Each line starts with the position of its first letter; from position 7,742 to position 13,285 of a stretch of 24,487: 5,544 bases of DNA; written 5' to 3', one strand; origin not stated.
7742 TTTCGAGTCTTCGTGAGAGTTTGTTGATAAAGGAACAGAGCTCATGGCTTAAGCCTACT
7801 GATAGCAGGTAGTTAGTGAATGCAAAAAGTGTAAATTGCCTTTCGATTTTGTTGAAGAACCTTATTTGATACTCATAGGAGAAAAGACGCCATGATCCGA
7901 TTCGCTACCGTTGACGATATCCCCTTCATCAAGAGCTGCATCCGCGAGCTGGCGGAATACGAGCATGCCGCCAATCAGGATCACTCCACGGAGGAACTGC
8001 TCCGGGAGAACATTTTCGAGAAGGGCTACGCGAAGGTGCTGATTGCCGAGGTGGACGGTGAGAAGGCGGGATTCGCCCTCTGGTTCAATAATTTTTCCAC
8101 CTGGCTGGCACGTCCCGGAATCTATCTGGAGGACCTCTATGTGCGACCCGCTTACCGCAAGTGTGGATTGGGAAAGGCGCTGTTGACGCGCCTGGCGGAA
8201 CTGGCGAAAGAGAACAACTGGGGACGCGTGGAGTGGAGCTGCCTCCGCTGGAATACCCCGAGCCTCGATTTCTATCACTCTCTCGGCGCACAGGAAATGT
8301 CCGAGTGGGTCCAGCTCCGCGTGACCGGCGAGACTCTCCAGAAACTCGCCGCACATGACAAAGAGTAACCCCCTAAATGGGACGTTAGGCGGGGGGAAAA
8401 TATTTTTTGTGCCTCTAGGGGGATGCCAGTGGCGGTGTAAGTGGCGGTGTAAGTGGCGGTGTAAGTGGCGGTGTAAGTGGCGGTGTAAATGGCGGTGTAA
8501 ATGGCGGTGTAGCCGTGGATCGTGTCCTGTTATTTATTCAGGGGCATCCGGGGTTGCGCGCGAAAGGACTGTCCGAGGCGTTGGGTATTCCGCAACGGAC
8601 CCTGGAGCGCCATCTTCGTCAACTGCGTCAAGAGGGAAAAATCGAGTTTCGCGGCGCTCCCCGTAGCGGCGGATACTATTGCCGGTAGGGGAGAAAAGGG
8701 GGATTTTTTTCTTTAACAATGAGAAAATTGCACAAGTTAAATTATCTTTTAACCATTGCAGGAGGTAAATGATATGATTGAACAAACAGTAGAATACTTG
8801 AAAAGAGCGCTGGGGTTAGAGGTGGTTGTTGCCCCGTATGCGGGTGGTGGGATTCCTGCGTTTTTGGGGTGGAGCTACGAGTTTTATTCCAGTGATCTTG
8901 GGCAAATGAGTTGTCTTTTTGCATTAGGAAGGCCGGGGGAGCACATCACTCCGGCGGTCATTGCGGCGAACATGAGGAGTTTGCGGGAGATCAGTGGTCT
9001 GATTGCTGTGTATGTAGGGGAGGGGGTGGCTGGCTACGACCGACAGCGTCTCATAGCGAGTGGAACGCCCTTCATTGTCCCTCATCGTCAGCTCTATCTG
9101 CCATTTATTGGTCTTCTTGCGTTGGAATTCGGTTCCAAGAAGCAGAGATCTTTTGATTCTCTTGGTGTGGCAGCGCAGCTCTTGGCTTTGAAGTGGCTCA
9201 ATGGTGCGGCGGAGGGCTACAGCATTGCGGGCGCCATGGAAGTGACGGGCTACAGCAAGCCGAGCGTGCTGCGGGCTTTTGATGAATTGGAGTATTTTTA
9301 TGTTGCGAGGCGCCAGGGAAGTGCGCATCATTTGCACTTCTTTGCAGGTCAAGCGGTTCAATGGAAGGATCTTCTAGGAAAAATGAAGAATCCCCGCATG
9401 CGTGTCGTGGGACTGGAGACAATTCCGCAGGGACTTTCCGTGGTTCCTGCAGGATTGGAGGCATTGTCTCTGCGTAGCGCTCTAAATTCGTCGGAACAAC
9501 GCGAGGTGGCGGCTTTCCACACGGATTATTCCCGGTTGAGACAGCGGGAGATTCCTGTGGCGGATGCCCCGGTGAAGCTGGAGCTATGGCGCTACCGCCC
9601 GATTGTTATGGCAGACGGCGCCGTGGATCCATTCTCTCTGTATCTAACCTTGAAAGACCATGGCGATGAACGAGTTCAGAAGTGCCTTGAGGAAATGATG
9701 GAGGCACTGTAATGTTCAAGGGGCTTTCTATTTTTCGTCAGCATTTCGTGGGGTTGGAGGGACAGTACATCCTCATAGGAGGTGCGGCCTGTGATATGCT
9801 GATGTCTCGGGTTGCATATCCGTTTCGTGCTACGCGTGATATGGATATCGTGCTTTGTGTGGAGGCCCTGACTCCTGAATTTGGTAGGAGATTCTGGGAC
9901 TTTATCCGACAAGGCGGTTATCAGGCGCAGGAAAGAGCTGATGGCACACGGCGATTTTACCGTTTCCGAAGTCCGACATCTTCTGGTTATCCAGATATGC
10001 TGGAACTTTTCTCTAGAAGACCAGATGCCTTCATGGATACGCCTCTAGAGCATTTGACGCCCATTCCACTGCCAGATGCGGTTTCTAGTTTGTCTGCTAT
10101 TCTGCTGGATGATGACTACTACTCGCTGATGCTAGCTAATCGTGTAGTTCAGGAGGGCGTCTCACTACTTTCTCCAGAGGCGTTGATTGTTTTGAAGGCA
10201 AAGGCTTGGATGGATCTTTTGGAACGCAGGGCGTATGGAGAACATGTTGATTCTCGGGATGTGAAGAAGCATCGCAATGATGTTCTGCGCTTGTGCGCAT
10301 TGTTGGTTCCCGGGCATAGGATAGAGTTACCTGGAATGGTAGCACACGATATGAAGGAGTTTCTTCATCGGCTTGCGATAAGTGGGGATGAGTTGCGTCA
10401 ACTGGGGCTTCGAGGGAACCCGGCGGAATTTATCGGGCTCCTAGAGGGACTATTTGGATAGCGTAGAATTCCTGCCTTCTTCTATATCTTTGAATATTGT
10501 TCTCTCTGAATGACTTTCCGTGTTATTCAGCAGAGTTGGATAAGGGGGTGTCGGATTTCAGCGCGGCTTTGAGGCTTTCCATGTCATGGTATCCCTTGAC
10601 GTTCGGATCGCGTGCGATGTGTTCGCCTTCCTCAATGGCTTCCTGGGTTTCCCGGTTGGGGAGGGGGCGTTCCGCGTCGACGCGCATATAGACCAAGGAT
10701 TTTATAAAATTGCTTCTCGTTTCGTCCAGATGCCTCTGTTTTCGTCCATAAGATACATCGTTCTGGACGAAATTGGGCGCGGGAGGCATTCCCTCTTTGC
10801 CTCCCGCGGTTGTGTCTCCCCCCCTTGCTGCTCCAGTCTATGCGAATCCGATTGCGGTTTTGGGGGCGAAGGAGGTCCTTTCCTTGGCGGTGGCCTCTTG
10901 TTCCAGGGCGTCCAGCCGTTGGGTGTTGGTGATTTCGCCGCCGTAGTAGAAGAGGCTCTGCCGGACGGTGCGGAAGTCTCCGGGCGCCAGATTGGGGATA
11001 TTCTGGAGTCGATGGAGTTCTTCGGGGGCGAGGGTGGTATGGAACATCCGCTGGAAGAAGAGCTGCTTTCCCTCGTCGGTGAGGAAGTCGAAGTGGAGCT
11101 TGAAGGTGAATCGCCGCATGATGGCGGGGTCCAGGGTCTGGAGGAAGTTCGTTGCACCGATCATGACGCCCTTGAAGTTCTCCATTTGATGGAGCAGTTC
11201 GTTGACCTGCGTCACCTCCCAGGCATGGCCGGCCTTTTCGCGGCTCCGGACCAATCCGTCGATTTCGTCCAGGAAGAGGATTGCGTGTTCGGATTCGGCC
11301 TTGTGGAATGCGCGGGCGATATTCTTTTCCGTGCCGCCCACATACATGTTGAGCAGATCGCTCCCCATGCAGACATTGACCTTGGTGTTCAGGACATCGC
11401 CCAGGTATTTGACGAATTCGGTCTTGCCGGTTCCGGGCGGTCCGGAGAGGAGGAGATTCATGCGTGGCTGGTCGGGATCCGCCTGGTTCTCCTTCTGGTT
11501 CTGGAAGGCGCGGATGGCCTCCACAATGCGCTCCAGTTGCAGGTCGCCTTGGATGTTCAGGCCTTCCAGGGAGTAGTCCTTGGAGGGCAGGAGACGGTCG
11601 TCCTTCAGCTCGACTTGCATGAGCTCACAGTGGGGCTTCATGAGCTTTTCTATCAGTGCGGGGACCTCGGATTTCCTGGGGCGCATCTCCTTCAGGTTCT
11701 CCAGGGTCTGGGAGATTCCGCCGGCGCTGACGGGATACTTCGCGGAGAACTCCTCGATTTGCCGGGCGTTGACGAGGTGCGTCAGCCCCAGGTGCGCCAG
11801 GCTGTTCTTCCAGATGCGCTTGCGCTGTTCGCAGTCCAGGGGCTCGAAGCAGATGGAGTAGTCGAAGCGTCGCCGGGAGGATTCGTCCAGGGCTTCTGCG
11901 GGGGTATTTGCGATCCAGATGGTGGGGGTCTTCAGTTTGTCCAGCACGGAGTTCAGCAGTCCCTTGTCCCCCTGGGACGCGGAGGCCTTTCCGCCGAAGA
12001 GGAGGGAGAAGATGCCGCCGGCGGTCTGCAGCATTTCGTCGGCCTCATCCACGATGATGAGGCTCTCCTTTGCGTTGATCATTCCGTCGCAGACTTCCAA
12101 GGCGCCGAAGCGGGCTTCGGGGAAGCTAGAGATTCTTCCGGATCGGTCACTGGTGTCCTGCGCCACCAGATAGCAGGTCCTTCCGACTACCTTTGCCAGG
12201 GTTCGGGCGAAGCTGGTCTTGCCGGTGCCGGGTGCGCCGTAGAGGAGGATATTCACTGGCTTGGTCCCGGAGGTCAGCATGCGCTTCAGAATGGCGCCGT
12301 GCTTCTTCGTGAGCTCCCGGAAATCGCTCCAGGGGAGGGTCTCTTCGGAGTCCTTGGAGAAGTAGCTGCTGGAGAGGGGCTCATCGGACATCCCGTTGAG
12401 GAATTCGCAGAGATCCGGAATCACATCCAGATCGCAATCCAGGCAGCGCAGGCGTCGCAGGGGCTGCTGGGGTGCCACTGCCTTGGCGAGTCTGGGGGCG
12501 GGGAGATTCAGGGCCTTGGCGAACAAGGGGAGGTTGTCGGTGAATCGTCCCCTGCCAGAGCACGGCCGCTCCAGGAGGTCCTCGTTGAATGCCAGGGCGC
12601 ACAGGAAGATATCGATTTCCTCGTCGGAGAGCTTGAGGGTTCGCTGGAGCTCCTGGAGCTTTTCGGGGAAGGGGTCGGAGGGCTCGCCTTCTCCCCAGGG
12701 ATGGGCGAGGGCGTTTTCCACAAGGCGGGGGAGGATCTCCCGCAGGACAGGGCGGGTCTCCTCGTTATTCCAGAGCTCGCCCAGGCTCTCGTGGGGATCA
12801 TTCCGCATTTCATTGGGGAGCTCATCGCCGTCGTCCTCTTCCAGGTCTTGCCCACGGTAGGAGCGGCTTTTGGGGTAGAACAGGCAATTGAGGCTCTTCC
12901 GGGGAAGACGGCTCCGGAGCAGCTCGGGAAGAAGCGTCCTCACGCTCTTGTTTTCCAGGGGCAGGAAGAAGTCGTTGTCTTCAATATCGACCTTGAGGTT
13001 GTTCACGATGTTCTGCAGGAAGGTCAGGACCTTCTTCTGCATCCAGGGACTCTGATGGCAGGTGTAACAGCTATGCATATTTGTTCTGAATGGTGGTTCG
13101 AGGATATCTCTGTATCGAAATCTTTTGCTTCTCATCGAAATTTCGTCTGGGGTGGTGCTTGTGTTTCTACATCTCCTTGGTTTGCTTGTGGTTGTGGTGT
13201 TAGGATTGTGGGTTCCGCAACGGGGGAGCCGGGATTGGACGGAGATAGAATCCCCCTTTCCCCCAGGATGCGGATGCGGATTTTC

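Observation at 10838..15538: Candidate undescribed sigma-54 conflict/stress module: DEDDh exonuclease + dead-DHH enhancer-binding protein + tandem AAA+ ATPase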

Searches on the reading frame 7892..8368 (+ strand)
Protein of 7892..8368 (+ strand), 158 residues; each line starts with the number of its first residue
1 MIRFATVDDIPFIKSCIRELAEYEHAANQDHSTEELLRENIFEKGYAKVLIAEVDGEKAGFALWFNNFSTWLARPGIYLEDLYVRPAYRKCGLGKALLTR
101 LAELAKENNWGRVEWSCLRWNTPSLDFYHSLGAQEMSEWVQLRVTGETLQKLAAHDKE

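Call 5: search_protein_families(library=pfam, proteins=[window:7892-8368:+], max_evalue=0.01)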
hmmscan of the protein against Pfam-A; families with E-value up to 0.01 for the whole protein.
window:7892-8368:+ (158 aa): 6 families
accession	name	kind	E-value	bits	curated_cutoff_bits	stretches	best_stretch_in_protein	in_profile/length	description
PF00583.31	Acetyltransf_1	-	6.7e-18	65.5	20.7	1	22-132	10-115/116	Acetyltransferase (GNAT) family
PF13508.13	Acetyltransf_7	-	7.2e-12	46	27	1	47-132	3-81/84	Acetyltransferase (GNAT) domain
PF13673.13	Acetyltransf_10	-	8.1e-09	36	23.6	1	31-135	16-109/128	Acetyltransferase (GNAT) domain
PF08445.16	FR47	-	0.00017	21.9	22.1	1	72-139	17-85/86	FR47-like protein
PF13302.13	Acetyltransf_3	-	0.0013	19.8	25.4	1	19-133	23-137/138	Acetyltransferase (GNAT) domain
PF14542.12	Acetyltransf_CG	-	0.0041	17.6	30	0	76-117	24-64/80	GCN5-related N-acetyl-transferase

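Call 6: search_protein_families(library=padloc, proteins=[window:7892-8368:+], max_evalue=0.01)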
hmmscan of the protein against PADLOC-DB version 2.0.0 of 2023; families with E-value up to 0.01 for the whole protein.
window:7892-8368:+ (158 aa): 0 families

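Call 7: search_protein_families(library=ncbifam, proteins=[window:7892-8368:+], max_evalue=0.01)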
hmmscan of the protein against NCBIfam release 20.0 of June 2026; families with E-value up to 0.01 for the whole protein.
window:7892-8368:+ (158 aa): 10 families
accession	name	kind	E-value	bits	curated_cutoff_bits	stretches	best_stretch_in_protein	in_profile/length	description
NF041716.1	HxA_phane_GNAT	equivalog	8.3e-10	38.8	250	1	2-143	4-150/152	cyclophane-containing RiPP N-acetyltransferase HaaN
NF040503.1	resist_ArsN1a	equivalog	1.4e-09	37.9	170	1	2-136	1-136/159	arsinothricin resistance N-acetyltransferase ArsN1 family A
TIGR01575.1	rimI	equivalog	1.6e-07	31.6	86.4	1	20-136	5-115/132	ribosomal protein S18-alanine N-acetyltransferase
NF043067.1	AAC_6p_group_E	equivalog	1.8e-07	31.1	140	1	30-140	19-134/140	aminoglycoside 6'-N-acetyltransferase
NF000487.1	stat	exception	2.5e-06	27.1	420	1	52-132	84-160/189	streptothricin N-acetyltransferase STAT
NF000482.1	AAC_3_XI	exception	2.8e-06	27.2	300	1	2-133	7-132/148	aminoglycoside N-acetyltransferase AAC(3)-XI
NF053587.1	SpmdActasePaiA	equivalog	6e-06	26.1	250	1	47-132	59-146/172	spermidine/spermine N(1)-acetyltransferase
NF033083.0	AAC_3_I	equivalog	0.00026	21.2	200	1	22-135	28-136/145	AAC(3)-I family aminoglycoside N-acetyltransferase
NF000138.1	AAC_6p_Iz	exception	0.0022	18.2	320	1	30-103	31-106/153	aminoglycoside N-acetyltransferase AAC(6')-Iz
NF000224.3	AAC_6p_Acine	exception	0.0091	16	225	0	74-136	73-135/146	AAC(6')-Ighjkrstuvwx family aminoglycoside N-acetyltransferase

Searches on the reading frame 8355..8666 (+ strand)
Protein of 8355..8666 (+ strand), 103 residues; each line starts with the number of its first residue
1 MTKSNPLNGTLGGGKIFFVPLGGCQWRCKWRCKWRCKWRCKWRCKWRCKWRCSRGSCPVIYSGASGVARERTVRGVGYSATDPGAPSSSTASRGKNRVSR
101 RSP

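Call 56: search_protein_families(library=pfam, proteins=[window:8355-8666:+], max_evalue=10)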
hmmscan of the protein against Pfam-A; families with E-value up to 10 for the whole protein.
window:8355-8666:+ (103 aa): 1 family
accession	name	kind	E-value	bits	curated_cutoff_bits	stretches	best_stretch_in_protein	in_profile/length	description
PF15042.11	LELP1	-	0.11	13.4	27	1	23-59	18-54/111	Late cornified envelope-like proline-rich protein 1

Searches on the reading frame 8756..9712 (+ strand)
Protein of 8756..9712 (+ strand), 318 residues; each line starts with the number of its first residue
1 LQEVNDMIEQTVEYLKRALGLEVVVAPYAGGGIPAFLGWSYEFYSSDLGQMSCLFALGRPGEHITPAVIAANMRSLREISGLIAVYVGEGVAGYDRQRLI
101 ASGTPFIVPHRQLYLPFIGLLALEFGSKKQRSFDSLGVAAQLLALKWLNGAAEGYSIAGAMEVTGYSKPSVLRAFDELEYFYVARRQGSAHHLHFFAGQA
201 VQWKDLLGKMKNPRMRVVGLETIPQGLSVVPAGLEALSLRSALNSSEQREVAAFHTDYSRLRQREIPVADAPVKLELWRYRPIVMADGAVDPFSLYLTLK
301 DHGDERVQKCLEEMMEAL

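Call 5: search_protein_families(library=pfam, proteins=[window:8756-9712:+], max_evalue=0.01)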
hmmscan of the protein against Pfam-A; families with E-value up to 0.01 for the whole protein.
window:8756-9712:+ (318 aa): 0 families

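Call 6: search_protein_families(library=padloc, proteins=[window:8756-9712:+], max_evalue=0.01)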
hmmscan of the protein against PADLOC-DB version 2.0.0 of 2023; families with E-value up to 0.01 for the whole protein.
window:8756-9712:+ (318 aa): 0 families

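Call 7: search_protein_families(library=ncbifam, proteins=[window:8756-9712:+], max_evalue=0.01)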
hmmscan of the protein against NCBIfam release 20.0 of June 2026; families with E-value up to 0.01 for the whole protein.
window:8756-9712:+ (318 aa): 0 families

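Call 56: search_protein_families(library=pfam, proteins=[window:8756-9712:+], max_evalue=10)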
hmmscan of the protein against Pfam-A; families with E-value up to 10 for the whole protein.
window:8756-9712:+ (318 aa): 0 families

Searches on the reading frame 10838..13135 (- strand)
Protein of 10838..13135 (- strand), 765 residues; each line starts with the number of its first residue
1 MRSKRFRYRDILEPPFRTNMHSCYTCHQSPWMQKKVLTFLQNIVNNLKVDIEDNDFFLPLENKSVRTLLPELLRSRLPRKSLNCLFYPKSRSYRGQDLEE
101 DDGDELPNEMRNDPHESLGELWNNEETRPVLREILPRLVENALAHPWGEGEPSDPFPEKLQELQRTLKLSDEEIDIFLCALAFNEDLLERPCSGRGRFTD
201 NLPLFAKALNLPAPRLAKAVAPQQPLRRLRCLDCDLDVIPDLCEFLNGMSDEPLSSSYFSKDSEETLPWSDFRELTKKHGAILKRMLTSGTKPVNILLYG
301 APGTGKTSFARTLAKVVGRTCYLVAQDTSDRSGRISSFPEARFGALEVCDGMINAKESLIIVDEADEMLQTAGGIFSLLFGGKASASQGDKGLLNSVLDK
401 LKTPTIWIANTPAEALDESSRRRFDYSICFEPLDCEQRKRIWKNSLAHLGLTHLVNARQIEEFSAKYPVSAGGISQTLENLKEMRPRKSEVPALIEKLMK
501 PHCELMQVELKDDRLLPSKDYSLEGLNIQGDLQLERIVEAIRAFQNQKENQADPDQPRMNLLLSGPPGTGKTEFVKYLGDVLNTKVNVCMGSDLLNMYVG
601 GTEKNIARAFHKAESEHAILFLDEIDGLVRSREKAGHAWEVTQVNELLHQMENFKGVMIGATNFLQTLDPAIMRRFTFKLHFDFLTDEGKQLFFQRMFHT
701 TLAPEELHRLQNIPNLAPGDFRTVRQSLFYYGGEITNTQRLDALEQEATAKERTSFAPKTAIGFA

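Call 5: search_protein_families(library=pfam, proteins=[window:10838-13135:-], max_evalue=0.01)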
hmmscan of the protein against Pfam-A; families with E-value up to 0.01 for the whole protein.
window:10838-13135:- (765 aa): 41 families (the best 25 are shown)
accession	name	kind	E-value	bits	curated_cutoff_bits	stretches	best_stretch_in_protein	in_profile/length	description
PF00004.35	AAA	-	1.4e-39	136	21.2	2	561-683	1-130/131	ATPase family associated with various cellular activities (AAA)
PF07728.20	AAA_5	-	4.7e-11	43.3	22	2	560-626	1-76/139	AAA domain (dynein-related subfamily)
PF13191.12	AAA_16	-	1.5e-09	39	32.6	1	290-329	22-60/167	AAA ATPase domain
PF13401.12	AAA_22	-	1.5e-08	35.4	27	0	558-585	5-32/130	AAA domain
PF05496.18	RuvB_N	-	2.8e-08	34.1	27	1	560-634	35-102/159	Holliday junction DNA helicase RuvB P-loop domain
PF13479.12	AAA_24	-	2.2e-07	31.4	27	1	293-320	2-25/195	AAA domain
PF02367.23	TsaE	-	7.3e-07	29.6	26.6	0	276-318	7-46/128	Threonylcarbamoyl adenosine biosynthesis protein TsaE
PF13238.12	AAA_18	-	1e-06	29.6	29.4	0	296-326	1-33/128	AAA domain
PF00910.28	RNA_helicase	-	1.1e-06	29.5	21.5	0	296-320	1-25/105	RNA helicase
PF00493.29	MCM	-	1.3e-06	28.1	23.3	1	293-370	57-135/224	MCM P-loop domain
PF06414.18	Zeta_toxin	-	1.7e-06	28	22.3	0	287-319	10-42/199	Zeta toxin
PF13521.12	AAA_28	-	3.1e-06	28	27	0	296-321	2-27/164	AAA domain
PF07726.17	AAA_3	-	5.2e-06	26.8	27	0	561-603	2-45/131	ATPase family associated with various cellular activities (AAA)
PF13245.12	AAA_19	-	5.4e-06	27.1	25.1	0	557-588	10-41/134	AAA domain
PF05729.18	NACHT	-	6.6e-06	26.5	26.7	0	296-318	3-25/167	NACHT domain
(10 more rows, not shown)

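Call 6: search_protein_families(library=padloc, proteins=[window:10838-13135:-], max_evalue=0.01)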
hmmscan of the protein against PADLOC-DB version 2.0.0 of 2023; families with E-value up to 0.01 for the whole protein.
window:10838-13135:- (765 aa): 16 families
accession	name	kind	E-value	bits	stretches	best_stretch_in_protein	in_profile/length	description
PDLC02196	IetA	-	5.1e-41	139.3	3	534-701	98-268/374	-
PDLC02195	IetA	-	3.3e-33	113.6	2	535-696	114-278/395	-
PDLC04232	IetA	-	1.6e-29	101.3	2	552-704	110-265/330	-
PDLC04231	IetA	-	3.2e-22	77.6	2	551-682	110-244/262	-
PDLC00914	TRIP13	-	4.6e-16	57.1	2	561-710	74-244/302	TRIP13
PDLC03838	DolB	-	2.6e-13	48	2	282-320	155-193/375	-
PDLC00915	TRIP13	-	2.9e-10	38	2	296-319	66-89/302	TRIP13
PDLC04140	mad8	-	8.9e-10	36.6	1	292-327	26-55/314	mads_8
PDLC04606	PDC-M37B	-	1e-08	32.8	0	555-587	171-203/390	-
PDLC03920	MkoA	-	9.6e-07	25.4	1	560-576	633-649/1112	-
PDLC04605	PDC-M37B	-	3e-06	24.6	0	292-324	303-335/518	-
PDLC03921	MkoA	-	5.3e-05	19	1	562-578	1046-1062/1607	-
PDLC01515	Csx3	-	0.00026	18.6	0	555-586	3-34/183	"CAS-I,CAS-III; associated"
PDLC04789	PDC-S01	-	0.0017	15.4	0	291-368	15-85/375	-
PDLC00268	PtuA1|PtuA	-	0.0023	15.4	0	549-589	16-56/411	AAA ATPase domain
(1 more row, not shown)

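Call 7: search_protein_families(library=ncbifam, proteins=[window:10838-13135:-], max_evalue=0.01)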
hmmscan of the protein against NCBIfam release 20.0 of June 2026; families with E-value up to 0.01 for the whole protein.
window:10838-13135:- (765 aa): 63 families (the best 25 are shown)
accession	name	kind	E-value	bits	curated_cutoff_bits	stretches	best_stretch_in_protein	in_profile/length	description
NF042959.1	IteA_antiphage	equivalog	1.1e-35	123.5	510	3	535-707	102-276/367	anti-phage ATPase IteA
TIGR01243.1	CDC48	subfamily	1.7e-24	86.1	802.65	2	557-678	211-337/733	CDC48 family AAA ATPase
TIGR01241.2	FtsH_fam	equivalog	1.9e-20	73.2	600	1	561-675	198-320/598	ATP-dependent zinc metalloprotease FtsH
NF041006.2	cell_div_CdvC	equivalog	1.9e-20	73.1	650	2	560-700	136-287/370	cell division protein CdvC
NF003069.1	PRK03992.1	subfamily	9.4e-19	67.8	500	2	556-675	163-290/379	proteasome-activating nucleotidase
TIGR01242.2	TIGR01242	subfamily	2.8e-18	66.1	500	2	556-678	146-276/362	proteasome-activating nucleotidase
TIGR03689.1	pup_AAA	equivalog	7e-17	61.3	504.75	1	533-674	190-352/512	proteasome ATPase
NF047747.1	PrtsmActNtasePan2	equivalog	3.6e-16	59.4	700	1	552-678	179-313/397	proteasome-activating nucleotidase Pan2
NF047748.1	PrtsmActNtasePan1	equivalog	1.7e-15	56.9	750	1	556-679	180-311/405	proteasome-activating nucleotidase Pan1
NF008004.0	PRK10733.1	equivalog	6.3e-15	54.2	1008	1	560-678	187-313/644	ATP-dependent zinc metalloprotease FtsH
TIGR03922.1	T7SS_EccA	equivalog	2.3e-14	52.9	466.65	1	560-683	314-449/557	type VII secretion AAA-ATPase EccA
NF003229.0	PRK04195.1-5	equivalog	1.1e-12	47.5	280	2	295-407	46-140/413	replication factor C large subunit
TIGR02928.1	TIGR02928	subfamily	6.9e-12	44.9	181.3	1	282-319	30-66/366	orc1/cdc6 family replication initiation protein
TIGR00635.1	ruvB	equivalog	3.6e-11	42.6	299.05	1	560-689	32-163/305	Holliday junction branch migration DNA helicase RuvB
TIGR02881.1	spore_V_K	equivalog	6.1e-11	41.9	422.95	1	541-689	21-182/261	stage V sporulation protein K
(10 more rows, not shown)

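Call 40: search_solved_structures(query=window:10838-13135:-, max_evalue=0.00001)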
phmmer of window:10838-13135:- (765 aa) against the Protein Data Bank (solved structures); distinct sequences matched with E-value up to 0.00001: 262 (the best 60 are shown).
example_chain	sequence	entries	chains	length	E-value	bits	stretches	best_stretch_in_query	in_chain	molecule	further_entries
6chs_H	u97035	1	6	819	2.2e-29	105.4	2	556-683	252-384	Putative cell division control protein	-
6oaa_B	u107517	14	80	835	2.3e-29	105.3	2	556-683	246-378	Cell division control protein 48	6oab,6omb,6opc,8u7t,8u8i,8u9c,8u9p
8dar_A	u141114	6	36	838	2.3e-29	105.3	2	556-683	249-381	Cell division control protein 48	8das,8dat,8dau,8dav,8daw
5vc7_A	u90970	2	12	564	3.1e-29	104.9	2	557-684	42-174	VCP-like ATPase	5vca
6oa9_A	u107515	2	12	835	6e-29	103.9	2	556-683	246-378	Cell division control protein 48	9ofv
5g4g_A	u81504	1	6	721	6.5e-29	103.8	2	557-684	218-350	VCP-LIKE ATPASE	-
5g4f_A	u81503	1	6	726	6.6e-29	103.8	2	557-684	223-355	VCP-LIKE ATPASE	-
7wub_D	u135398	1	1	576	3e-27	98.3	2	556-683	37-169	Transitional endoplasmic reticulum ATPase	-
7wub_C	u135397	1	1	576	3e-27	98.3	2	556-683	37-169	Transitional endoplasmic reticulum ATPase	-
6mck_A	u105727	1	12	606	3.8e-27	98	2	556-683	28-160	Transitional endoplasmic reticulum ATPase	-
8rs9_A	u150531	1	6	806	4e-27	97.9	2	555-683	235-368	Transitional endoplasmic reticulum ATPase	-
8r0e_A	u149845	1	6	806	5.5e-27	97.4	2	555-683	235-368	Transitional endoplasmic reticulum ATPase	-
8pqx_A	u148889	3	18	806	5.5e-27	97.4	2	555-683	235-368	Transitional endoplasmic reticulum ATPase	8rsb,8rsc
7rlh_A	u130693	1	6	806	5.9e-27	97.4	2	555-683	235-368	Transitional endoplasmic reticulum ATPase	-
7rlg_A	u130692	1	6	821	6.2e-27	97.3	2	555-683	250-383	Transitional endoplasmic reticulum ATPase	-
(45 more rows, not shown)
